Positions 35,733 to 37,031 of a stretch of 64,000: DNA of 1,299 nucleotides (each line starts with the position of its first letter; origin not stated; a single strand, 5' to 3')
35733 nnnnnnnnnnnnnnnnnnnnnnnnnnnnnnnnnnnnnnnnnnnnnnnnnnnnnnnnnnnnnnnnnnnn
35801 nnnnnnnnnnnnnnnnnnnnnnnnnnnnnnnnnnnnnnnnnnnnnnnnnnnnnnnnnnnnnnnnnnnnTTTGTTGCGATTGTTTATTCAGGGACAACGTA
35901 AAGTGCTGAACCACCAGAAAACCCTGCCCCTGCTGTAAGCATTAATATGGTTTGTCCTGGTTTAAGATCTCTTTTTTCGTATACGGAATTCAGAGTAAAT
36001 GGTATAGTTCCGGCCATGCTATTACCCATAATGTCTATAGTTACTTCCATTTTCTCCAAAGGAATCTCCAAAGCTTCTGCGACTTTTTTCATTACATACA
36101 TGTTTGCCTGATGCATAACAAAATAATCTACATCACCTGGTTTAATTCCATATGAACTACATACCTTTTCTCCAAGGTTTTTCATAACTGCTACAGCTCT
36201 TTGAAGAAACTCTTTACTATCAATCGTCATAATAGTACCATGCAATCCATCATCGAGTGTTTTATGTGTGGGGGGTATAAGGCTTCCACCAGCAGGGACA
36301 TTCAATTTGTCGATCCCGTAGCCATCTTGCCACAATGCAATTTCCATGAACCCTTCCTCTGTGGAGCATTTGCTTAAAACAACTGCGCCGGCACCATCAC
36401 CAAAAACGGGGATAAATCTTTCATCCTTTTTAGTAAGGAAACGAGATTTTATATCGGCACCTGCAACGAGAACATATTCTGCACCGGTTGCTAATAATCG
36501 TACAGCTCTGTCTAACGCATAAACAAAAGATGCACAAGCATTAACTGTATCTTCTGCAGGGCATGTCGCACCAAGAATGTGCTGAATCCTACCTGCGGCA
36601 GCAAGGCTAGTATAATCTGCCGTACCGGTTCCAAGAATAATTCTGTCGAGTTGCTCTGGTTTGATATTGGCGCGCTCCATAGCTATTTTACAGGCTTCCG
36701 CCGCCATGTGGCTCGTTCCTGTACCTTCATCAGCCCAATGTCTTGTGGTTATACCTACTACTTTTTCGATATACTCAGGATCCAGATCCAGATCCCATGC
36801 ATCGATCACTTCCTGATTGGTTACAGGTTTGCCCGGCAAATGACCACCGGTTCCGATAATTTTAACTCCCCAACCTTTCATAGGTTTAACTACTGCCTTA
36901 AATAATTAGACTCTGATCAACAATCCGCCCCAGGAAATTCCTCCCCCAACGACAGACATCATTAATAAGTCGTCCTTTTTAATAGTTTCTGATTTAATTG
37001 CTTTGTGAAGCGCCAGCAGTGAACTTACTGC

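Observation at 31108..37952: Orphan six-gene operon (2x KASIII, acyl-CoA ligase, CCR, PanD, stand-alone A-domain) with lipstatin/nocardiolactone-like gene order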

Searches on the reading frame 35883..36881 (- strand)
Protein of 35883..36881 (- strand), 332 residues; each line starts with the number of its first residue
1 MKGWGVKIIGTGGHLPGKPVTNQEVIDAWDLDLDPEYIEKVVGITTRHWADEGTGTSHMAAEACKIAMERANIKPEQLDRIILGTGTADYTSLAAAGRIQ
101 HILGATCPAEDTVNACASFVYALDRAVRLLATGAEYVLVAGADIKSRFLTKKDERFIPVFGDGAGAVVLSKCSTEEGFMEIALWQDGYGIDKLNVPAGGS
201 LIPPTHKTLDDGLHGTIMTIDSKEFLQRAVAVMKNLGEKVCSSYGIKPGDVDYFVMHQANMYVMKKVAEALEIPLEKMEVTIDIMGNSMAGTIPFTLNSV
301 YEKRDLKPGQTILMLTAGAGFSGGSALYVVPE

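Call 3: search_protein_families(library=pfam, proteins=[window:35883-36881:-])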
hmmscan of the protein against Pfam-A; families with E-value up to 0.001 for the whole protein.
window:35883-36881:- (332 aa): 4 families
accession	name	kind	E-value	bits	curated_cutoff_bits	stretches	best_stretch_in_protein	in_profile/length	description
PF08541.16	ACP_syn_III_C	-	1.9e-24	86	26.6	1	243-328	3-88/90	3-Oxoacyl-[acyl-carrier-protein (ACP)] synthase III C terminal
PF08545.16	ACP_syn_III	-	3.4e-18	65.7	24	1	111-187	2-80/80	3-Oxoacyl-[acyl-carrier-protein (ACP)] synthase III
PF00108.29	Thiolase_N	-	1.5e-06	28.2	26.4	1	55-141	22-110/260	Thiolase, N-terminal domain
PF00109.32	ketoacyl-synt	-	6.4e-05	23.1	20.8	0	92-143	150-202/252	Beta-ketoacyl synthase, N-terminal domain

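Call 4: search_protein_families(library=ncbifam, proteins=[window:35883-36881:-])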
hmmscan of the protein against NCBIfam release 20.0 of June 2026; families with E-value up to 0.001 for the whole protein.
window:35883-36881:- (332 aa): 20 families
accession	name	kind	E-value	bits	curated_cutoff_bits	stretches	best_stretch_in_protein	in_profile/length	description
NF006829.0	PRK09352.1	subfamily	3.7e-73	246.3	249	1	6-328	5-319/322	beta-ketoacyl-ACP synthase 3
TIGR00747.1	fabH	subfamily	1.5e-64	218.2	292.1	1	6-327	3-319/322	beta-ketoacyl-ACP synthase III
NF004623.0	PRK05963.1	equivalog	2e-63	214.6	437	1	5-328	5-326/328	beta-ketoacyl-ACP synthase III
NF005541.0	PRK07204.1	equivalog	3.7e-46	158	402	1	6-325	5-324/329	beta-ketoacyl-ACP synthase III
NF005308.0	PRK06840.1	equivalog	5.9e-32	111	315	1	6-322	5-327/339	3-oxoacyl-ACP synthase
NF009519.0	PRK12880.1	equivalog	1.8e-28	99.9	436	1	38-327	42-335/353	beta-ketoacyl-ACP synthase III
NF006720.0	PRK09258.1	equivalog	1.1e-27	97.3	285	2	213-321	222-329/338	3-oxoacyl-ACP synthase III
NF003274.0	PRK04262.1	equivalog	1.5e-24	86.7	244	2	6-145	3-143/347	hydroxymethylglutaryl-CoA synthase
NF005703.0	PRK07515.1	equivalog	4.5e-22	78.4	304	1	46-327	87-369/373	beta-ketoacyl-ACP synthase III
TIGR00748.1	HMG_CoA_syn_Arc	equivalog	6e-18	65.2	353.35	2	225-324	206-300/345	hydroxymethylglutaryl-CoA synthase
NF005293.2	PRK06816.1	subfamily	1.1e-09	37.8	450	1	237-317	278-363/378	StlD/DarB family beta-ketosynthase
NF053539.1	resorcinol_DarB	exception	1.1e-07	31.3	550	1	224-316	268-361/377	dialkylresorcinol biosynthesis protein DarB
TIGR01930.1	AcCoA-C-Actrans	subfamily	1.8e-07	30.4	240.55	1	57-148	22-116/385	acetyl-CoA C-acyltransferase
NF005704.0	PRK07516.1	subfamily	1.2e-05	24.5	412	1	55-144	21-114/389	thiolase domain-containing protein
NF005404.0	PRK06954.1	subfamily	3.1e-05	23.2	687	1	58-142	33-119/397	acetyl-CoA C-acetyltransferase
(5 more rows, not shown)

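Call 22: search_solved_structures(query=window:35883-36881:-, max_evalue=1e-10)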
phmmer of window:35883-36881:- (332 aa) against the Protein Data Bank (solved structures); distinct sequences matched with E-value up to 1e-10: 50.
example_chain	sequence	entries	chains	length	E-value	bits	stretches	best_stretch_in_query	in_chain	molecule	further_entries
6kue_A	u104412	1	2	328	1.9e-48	168.5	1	7-329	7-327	3-oxoacyl-[acyl-carrier-protein] synthase III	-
9j6e_A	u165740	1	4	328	6.8e-48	166.7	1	7-329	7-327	3-oxopimeloyl-[acyl-carrier-protein] synthase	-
9w96_A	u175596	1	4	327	2e-46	161.9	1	8-329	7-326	3-oxopimeloyl-[acyl-carrier-protein] synthase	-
6x7r_A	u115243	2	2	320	4.7e-44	154.1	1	3-327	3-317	3-oxoacyl-[acyl-carrier-protein] synthase 3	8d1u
3il9_A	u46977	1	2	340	8.3e-44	153.3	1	6-327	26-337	3-oxoacyl-[acyl-carrier-protein] synthase 3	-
1hn9_A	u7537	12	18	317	9.3e-44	153.1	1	6-327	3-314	BETA-KETOACYL-ACYL CARRIER PROTEIN SYNTHASE III | 3-oxoacyl-[acyl-carrier-protein] synthase III | 3-oxoacyl-[acyl-carrier-protein] synthase 3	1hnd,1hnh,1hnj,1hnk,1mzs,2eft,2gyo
9ka2_A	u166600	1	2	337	9.4e-44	153.1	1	6-327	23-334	Beta-ketoacyl-[acyl-carrier-protein] synthase III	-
1ebl_A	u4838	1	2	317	4.1e-43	151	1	6-327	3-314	BETA-KETOACYL-ACP SYNTHASE III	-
9ka5_A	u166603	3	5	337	4.4e-42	147.6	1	6-327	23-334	Beta-ketoacyl-[acyl-carrier-protein] synthase III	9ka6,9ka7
4ryb_A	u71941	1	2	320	4.7e-42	147.5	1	6-327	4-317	3-oxoacyl-[acyl-carrier-protein] synthase 3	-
1zow_A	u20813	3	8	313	1.2e-40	142.9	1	6-325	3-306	3-oxoacyl-[acyl-carrier-protein] synthase III | 3-oxoacyl-[acyl-carrier-protein] synthase 3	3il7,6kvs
2ebd_A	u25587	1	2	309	1.8e-39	139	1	5-327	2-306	3-oxoacyl-[acyl-carrier-protein] synthase 3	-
4dfe_A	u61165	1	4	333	2.7e-38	135.2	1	7-326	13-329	3-oxoacyl-[acyl-carrier-protein] synthase 3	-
8vd9_A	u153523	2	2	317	7.2e-38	133.8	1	8-325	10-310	Beta-ketoacyl-[acyl-carrier-protein] synthase III 1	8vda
3h76_A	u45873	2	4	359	1.7e-37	132.5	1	8-332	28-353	PQS biosynthetic enzyme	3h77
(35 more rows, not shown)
